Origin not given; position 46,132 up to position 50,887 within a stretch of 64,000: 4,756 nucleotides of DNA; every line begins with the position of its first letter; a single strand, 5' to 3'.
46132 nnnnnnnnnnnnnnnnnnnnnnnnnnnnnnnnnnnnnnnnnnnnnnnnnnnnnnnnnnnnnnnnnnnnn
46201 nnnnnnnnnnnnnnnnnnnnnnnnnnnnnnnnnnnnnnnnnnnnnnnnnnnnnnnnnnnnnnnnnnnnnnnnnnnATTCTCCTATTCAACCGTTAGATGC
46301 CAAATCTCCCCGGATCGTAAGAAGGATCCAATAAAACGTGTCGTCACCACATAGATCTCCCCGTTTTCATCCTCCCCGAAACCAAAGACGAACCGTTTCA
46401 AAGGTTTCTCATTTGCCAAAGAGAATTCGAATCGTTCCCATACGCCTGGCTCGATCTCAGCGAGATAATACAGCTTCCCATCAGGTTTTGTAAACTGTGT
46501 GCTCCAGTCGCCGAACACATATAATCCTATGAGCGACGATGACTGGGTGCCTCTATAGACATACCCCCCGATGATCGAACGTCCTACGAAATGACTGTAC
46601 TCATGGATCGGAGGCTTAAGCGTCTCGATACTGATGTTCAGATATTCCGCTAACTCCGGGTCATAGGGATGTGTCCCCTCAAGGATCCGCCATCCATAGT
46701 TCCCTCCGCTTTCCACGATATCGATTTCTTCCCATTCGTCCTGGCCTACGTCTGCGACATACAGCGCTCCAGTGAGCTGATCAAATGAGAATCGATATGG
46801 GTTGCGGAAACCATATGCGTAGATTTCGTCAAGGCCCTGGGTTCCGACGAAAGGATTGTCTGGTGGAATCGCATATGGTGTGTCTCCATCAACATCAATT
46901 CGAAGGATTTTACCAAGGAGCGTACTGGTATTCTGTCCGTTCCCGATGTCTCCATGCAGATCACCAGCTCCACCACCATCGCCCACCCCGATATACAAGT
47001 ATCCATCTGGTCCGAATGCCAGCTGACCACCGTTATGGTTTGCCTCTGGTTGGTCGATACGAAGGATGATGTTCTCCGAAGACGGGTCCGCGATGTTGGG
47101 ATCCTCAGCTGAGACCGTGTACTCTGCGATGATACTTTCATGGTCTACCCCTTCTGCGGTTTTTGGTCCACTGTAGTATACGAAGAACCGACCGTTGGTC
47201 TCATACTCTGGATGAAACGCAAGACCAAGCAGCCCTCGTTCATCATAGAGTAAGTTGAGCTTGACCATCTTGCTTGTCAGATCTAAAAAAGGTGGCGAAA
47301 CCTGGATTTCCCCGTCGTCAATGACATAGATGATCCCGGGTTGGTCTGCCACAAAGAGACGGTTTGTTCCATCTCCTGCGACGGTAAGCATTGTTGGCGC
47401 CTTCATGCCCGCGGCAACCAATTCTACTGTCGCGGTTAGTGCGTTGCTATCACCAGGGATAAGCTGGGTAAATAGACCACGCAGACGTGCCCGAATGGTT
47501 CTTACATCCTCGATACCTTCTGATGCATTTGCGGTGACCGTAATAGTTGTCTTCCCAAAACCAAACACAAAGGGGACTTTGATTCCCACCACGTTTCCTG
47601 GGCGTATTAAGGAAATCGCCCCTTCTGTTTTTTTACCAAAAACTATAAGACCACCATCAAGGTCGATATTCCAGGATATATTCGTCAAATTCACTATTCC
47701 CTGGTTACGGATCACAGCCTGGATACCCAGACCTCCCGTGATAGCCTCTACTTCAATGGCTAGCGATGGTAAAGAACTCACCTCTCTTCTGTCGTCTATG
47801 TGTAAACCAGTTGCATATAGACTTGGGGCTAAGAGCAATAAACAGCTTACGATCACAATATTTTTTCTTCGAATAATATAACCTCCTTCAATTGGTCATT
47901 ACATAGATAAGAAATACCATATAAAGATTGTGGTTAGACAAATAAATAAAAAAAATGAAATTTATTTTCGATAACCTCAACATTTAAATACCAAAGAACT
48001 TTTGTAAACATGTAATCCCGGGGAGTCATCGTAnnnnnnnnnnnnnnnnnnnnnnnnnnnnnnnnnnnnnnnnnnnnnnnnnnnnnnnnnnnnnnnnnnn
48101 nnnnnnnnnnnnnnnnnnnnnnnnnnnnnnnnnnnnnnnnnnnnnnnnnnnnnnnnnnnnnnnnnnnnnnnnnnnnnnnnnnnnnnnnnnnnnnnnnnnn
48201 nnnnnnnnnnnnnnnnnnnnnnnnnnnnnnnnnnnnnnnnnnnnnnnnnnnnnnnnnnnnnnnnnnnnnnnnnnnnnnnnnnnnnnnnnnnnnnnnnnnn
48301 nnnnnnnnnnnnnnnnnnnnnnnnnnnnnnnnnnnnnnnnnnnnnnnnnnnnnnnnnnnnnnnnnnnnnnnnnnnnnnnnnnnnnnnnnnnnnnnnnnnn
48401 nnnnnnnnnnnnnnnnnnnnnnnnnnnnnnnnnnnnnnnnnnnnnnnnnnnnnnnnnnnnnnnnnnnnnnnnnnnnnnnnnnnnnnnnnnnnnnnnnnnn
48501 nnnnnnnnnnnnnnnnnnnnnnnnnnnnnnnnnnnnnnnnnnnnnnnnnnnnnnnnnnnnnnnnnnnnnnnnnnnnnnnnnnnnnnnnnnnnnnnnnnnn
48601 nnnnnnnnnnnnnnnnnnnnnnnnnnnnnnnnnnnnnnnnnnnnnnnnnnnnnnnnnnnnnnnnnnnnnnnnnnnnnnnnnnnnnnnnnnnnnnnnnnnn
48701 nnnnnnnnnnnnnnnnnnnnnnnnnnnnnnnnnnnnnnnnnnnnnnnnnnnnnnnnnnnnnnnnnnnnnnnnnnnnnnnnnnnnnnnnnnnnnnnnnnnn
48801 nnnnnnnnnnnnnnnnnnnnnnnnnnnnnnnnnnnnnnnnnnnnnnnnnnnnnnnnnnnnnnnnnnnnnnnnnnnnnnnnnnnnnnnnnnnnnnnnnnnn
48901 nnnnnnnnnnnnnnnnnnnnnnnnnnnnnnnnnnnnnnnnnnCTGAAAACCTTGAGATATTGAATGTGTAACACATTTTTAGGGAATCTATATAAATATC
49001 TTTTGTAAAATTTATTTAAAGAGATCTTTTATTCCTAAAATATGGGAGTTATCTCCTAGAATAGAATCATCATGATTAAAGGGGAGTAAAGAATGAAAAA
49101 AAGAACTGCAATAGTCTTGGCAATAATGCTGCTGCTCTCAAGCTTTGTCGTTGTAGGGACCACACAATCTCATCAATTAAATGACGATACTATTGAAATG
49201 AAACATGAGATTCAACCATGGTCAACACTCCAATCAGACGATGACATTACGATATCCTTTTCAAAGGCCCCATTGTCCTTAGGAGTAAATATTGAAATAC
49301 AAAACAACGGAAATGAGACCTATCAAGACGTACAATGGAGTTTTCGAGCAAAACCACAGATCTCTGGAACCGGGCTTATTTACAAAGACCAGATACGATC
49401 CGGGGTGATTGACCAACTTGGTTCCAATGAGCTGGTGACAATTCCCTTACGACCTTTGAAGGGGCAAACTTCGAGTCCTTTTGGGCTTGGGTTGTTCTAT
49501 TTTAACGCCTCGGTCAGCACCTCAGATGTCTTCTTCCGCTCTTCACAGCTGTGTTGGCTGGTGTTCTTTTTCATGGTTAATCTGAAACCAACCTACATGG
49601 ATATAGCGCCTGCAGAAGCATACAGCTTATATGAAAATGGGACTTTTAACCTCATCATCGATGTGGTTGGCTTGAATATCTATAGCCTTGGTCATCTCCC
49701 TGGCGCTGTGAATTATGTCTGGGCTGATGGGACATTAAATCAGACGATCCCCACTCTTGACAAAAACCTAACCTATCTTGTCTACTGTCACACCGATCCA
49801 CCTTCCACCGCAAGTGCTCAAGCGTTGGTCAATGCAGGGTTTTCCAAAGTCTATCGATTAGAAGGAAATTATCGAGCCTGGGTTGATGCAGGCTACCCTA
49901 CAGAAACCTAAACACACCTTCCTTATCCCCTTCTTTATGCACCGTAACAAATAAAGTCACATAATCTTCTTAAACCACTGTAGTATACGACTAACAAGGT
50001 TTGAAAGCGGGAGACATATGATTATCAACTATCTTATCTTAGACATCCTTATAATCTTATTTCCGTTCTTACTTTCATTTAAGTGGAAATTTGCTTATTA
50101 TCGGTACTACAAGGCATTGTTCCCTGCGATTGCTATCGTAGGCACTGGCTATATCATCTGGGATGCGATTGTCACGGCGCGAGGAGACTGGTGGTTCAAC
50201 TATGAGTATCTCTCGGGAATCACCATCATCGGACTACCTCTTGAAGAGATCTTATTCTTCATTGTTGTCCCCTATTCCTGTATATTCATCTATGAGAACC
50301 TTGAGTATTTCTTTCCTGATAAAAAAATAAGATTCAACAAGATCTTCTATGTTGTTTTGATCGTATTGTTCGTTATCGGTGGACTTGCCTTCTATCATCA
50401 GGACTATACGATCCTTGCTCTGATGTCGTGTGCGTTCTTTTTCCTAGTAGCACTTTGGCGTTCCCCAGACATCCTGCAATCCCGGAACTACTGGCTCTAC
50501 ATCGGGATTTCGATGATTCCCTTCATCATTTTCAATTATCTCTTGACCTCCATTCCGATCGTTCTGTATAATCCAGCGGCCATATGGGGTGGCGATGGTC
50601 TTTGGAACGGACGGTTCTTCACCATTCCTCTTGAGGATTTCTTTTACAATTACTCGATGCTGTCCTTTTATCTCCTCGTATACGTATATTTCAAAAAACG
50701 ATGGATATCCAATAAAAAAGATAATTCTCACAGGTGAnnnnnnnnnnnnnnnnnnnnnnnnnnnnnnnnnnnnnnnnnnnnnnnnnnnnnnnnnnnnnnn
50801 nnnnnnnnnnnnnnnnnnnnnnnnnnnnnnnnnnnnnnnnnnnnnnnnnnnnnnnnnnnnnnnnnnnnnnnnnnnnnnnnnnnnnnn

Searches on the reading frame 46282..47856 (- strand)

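Call 45: search_protein_families(library=pfam, proteins=[window:46282-47856:-], max_evalue=0.00001)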
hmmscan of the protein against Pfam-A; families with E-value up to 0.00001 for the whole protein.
window:46282-47856:- (524 aa): 1 family
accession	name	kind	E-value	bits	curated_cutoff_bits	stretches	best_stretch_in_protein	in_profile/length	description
PF07995.17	GSDH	-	3.6e-41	142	25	1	152-443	2-270/332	Glucose / Sorbosone dehydrogenase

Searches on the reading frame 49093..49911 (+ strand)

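Call 70: search_protein_families(library=pfam, proteins=[window:49093-49911:+], max_evalue=0.00001)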
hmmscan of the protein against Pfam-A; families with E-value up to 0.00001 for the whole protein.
window:49093-49911:+ (272 aa): 1 family
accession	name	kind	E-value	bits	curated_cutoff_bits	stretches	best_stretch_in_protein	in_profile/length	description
PF00581.25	Rhodanese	-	1.6e-12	48.2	22.2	1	173-265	2-101/102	Rhodanese-like domain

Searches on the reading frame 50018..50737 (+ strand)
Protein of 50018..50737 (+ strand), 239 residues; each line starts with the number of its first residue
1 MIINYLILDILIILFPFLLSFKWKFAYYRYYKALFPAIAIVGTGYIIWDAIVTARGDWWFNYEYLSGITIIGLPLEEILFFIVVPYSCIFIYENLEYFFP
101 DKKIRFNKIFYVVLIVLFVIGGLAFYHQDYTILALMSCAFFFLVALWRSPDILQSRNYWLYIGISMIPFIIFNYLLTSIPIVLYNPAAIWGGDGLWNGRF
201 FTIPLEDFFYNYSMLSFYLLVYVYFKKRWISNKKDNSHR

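Call 70: search_protein_families(library=pfam, proteins=[window:50018-50737:+], max_evalue=0.00001)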
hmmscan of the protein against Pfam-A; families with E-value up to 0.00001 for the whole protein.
window:50018-50737:+ (239 aa): 1 family
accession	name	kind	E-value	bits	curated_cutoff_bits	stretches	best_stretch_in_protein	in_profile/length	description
PF18916.5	Lycopene_cyc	-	3.2e-24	85.8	27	2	5-93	4-90/92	Lycopene cyclase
